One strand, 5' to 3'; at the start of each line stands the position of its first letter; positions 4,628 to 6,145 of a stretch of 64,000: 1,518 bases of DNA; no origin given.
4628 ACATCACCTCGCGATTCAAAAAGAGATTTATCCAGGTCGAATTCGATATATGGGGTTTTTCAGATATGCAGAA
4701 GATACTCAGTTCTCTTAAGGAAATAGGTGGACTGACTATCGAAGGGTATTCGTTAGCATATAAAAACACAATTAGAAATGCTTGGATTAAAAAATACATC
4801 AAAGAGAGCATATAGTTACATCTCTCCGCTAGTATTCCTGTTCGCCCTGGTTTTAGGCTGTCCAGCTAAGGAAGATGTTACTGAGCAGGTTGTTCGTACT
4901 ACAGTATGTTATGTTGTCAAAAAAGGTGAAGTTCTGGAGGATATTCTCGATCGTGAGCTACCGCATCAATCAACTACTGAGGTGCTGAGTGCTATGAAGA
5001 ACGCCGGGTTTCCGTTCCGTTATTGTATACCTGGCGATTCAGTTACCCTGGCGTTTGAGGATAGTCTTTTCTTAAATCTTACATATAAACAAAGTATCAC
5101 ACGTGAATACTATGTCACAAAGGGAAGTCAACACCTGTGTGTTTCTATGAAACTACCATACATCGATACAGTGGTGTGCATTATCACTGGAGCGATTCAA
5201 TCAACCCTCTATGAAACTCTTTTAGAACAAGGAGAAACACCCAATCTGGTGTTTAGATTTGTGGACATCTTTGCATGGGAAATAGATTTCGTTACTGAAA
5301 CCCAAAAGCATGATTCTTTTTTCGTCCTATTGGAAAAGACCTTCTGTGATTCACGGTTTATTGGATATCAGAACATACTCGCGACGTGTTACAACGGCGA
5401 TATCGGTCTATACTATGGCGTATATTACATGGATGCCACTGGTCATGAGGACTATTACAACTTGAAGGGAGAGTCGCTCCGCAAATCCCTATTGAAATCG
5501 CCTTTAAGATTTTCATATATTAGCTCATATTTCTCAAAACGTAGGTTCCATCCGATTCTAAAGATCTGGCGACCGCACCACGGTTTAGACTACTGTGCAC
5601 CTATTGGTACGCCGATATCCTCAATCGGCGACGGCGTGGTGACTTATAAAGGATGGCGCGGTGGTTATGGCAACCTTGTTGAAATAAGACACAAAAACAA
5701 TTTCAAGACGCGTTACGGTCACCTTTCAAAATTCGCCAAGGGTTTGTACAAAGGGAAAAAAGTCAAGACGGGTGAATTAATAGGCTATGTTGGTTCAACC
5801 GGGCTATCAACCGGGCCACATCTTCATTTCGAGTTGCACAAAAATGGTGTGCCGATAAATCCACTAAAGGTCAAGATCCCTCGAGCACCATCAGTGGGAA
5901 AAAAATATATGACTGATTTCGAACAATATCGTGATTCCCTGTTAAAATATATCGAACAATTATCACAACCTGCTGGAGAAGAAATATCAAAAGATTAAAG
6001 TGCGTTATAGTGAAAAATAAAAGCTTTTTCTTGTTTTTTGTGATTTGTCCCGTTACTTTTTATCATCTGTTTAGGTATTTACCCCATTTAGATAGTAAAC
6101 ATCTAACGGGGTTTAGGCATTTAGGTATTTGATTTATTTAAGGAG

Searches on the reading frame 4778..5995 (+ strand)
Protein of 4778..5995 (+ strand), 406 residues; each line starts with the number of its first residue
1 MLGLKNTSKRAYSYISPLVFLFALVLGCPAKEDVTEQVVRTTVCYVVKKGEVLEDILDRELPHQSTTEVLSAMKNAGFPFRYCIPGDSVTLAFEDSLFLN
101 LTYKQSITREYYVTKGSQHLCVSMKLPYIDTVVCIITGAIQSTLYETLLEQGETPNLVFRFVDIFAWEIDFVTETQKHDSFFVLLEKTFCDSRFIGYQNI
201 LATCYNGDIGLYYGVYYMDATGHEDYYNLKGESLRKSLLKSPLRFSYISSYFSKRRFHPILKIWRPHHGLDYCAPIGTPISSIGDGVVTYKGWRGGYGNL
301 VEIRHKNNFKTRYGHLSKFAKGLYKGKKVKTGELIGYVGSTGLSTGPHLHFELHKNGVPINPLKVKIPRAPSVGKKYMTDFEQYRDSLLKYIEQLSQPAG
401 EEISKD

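Call 47: search_protein_families(library=pfam, proteins=[window:4778-5995:+], max_evalue=0.001)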
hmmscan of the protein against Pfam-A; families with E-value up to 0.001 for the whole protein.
window:4778-5995:+ (406 aa): 2 families
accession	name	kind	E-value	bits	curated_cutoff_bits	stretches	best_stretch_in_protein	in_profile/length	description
PF01551.29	Peptidase_M23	-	2.3e-34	117.9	28.7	1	266-362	2-96/96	Peptidase family M23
PF19425.4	Csd3_N2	-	6.2e-05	23.4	27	1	135-252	8-120/122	Csd3 second domain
